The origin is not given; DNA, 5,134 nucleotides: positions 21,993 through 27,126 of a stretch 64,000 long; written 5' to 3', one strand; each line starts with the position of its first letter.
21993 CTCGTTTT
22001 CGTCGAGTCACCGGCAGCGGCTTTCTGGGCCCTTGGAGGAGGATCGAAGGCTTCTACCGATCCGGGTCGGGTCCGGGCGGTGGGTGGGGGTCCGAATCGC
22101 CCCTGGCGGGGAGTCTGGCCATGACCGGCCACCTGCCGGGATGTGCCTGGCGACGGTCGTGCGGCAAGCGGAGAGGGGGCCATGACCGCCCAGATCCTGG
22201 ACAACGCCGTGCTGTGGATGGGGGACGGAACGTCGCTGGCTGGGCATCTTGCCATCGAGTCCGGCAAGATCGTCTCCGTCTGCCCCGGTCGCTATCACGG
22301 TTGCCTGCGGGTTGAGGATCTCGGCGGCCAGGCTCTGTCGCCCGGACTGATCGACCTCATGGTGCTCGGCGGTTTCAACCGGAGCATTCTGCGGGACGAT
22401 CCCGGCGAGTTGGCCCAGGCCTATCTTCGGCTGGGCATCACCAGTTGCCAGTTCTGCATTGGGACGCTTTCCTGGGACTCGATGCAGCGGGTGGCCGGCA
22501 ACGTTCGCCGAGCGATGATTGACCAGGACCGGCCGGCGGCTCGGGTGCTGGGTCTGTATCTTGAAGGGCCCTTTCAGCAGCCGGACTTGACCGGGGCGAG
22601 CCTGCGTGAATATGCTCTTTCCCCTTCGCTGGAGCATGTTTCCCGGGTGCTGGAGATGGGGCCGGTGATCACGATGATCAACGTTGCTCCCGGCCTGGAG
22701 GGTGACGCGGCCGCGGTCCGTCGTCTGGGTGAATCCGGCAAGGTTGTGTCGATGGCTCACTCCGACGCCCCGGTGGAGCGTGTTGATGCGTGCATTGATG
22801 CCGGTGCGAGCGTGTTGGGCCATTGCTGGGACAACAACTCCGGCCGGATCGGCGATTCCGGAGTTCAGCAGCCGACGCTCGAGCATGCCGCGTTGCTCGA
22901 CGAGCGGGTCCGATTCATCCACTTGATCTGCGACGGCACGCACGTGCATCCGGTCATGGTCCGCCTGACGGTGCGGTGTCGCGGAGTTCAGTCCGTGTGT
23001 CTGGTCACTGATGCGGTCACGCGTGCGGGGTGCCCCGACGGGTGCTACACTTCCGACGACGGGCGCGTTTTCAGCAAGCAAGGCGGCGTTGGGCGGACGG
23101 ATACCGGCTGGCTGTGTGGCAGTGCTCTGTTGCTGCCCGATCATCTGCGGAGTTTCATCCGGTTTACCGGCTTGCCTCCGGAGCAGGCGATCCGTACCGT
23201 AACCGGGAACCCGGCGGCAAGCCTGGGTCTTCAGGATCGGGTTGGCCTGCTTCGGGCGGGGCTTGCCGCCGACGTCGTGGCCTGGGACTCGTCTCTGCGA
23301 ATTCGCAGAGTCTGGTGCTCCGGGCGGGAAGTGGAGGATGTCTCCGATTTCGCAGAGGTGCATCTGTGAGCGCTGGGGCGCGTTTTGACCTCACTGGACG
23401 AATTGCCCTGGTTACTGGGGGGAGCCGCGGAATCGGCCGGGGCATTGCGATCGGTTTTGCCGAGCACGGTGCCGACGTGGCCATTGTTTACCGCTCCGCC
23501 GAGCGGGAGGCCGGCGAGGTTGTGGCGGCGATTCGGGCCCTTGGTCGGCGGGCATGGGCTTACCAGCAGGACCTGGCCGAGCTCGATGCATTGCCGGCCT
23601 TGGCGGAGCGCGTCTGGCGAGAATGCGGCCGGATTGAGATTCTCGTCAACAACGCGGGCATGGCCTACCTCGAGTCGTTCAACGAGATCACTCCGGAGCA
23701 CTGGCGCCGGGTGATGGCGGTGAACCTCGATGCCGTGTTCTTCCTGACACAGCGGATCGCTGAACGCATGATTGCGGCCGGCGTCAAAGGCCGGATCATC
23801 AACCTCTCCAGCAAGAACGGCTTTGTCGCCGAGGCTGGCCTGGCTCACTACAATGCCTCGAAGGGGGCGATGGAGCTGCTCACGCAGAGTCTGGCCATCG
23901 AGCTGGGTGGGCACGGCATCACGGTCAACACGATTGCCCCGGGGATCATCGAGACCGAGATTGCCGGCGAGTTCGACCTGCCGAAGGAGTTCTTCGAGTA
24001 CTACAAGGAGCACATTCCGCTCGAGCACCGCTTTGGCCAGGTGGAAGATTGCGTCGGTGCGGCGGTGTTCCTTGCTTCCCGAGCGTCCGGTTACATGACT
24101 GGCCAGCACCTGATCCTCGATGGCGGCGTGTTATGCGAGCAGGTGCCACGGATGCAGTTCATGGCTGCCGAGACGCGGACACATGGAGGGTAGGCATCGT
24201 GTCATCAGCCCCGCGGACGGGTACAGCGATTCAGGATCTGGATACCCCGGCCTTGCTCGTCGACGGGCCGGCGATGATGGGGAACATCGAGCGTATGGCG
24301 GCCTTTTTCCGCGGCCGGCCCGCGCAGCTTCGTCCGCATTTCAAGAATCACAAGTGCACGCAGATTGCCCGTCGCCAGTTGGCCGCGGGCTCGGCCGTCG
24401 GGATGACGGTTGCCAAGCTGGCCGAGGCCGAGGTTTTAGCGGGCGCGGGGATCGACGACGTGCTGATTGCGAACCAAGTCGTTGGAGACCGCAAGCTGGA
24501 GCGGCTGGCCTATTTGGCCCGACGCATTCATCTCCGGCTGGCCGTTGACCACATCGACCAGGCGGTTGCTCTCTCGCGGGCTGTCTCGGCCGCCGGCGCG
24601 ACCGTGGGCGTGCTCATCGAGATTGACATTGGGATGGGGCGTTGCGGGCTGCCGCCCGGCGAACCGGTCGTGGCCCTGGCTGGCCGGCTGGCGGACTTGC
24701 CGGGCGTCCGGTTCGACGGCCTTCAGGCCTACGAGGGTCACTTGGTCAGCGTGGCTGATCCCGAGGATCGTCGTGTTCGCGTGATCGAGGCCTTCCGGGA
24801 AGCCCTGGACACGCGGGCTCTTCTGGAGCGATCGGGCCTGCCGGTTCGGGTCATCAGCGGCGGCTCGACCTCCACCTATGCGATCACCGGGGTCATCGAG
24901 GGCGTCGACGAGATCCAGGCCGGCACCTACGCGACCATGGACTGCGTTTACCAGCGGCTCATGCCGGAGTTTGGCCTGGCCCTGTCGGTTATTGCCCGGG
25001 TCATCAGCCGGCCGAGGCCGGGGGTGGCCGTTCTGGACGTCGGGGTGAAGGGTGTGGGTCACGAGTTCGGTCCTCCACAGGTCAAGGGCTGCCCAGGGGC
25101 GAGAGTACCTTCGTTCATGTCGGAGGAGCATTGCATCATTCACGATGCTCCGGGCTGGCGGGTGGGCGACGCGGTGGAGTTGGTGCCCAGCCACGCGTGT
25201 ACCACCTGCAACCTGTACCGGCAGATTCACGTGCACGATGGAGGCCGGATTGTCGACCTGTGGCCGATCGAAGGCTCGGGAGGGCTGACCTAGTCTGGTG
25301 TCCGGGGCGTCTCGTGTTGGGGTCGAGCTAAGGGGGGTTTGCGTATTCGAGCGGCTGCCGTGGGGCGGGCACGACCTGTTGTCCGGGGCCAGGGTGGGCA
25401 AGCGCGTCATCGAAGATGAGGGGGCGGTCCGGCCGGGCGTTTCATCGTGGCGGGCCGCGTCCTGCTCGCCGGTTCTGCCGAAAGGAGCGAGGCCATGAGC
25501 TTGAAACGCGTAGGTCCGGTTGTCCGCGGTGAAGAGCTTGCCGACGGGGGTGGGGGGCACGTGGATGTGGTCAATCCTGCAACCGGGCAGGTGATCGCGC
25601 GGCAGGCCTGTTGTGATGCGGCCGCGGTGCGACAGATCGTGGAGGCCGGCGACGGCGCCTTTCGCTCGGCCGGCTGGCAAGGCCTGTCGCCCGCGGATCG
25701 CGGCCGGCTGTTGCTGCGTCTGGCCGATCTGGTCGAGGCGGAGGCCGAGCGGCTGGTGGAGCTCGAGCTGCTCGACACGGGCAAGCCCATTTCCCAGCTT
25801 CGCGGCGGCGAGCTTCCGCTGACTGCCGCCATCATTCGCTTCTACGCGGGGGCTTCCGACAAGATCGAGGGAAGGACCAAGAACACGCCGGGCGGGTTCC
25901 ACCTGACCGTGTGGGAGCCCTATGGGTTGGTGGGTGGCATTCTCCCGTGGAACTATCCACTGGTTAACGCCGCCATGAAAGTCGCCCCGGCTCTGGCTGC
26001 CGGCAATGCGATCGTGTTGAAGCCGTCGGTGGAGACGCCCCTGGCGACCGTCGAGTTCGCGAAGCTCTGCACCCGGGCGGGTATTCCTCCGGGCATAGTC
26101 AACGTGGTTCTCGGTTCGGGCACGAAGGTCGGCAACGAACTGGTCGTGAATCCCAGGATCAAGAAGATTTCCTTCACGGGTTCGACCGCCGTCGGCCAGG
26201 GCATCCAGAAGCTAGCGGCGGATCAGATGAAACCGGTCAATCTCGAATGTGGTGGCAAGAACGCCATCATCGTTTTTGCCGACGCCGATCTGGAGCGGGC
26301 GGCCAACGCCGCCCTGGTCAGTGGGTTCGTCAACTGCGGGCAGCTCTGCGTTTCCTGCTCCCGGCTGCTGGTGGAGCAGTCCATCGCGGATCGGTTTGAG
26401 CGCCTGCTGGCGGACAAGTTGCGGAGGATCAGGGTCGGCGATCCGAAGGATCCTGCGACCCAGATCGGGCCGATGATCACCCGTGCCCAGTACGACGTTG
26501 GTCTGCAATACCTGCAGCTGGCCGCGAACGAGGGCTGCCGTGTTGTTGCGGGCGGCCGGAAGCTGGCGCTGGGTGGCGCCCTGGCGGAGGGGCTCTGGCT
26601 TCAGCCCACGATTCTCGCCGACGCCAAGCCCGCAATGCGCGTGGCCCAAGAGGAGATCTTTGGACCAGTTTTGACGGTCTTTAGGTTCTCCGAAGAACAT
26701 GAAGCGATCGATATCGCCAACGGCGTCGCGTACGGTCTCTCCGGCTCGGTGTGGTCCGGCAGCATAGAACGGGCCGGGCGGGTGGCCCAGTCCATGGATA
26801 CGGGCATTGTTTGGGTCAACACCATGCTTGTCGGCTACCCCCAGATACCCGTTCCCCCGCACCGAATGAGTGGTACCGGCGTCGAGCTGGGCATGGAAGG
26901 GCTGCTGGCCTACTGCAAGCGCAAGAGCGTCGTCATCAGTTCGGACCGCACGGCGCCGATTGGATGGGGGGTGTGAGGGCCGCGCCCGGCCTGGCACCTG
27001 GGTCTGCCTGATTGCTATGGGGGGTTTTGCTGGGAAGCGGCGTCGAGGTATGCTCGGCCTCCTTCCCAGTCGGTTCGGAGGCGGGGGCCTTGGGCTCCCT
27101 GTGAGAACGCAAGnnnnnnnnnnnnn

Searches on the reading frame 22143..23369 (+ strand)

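Call 41: search_protein_families(library=pfam, proteins=[window:22143-23369:+], max_evalue=0.001)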
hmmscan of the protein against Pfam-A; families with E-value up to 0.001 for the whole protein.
window:22143-23369:+ (408 aa): 2 families
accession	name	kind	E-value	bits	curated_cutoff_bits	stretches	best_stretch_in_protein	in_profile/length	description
PF01979.26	Amidohydro_1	-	4.1e-10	39.9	25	1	307-397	252-345/345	Amidohydrolase family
PF07969.17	Amidohydro_3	-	1.9e-07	31.4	29.7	1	343-383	406-446/472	Amidohydrolase family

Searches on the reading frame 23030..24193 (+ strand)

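Call 41: search_protein_families(library=pfam, proteins=[window:23030-24193:+], max_evalue=0.001)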
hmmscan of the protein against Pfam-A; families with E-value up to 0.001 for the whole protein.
window:23030-24193:+ (387 aa): 4 families
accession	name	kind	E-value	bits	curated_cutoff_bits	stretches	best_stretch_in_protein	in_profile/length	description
PF13561.12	adh_short_C2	-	1.4e-58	198.7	27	1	133-367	6-235/236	Enoyl-(Acyl carrier protein) reductase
PF00106.31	adh_short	-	5e-55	186.4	26.6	1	125-314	2-189/195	short chain dehydrogenase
PF08659.16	KR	-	3.9e-13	50.2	22.6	1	127-288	4-163/180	KR domain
PF23441.1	SDR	-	4.1e-06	26.8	27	1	125-368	9-256/258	SDR-like rossmann domain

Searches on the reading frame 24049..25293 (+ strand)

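Call 22: search_protein_families(library=pfam, proteins=[window:24049-25293:+], max_evalue=0.001)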
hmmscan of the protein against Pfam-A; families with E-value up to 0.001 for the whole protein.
window:24049-25293:+ (414 aa): 2 families
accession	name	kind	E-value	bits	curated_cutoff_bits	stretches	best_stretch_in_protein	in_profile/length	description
PF01168.26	Ala_racemase_N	-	3e-24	86.4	24.1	1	72-296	2-216/220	Alanine racemase, N-terminal domain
PF14031.13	D-ser_dehydrat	-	4.4e-18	66.1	22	1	311-395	1-96/97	Putative serine dehydratase domain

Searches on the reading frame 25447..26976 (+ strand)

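Call 22: search_protein_families(library=pfam, proteins=[window:25447-26976:+], max_evalue=0.001)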
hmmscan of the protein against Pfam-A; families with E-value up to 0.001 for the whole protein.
window:25447-26976:+ (509 aa): 1 family
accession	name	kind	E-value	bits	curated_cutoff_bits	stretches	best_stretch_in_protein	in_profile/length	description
PF00171.27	Aldedh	-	8.7e-155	516.2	23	1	37-495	7-461/461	Aldehyde dehydrogenase family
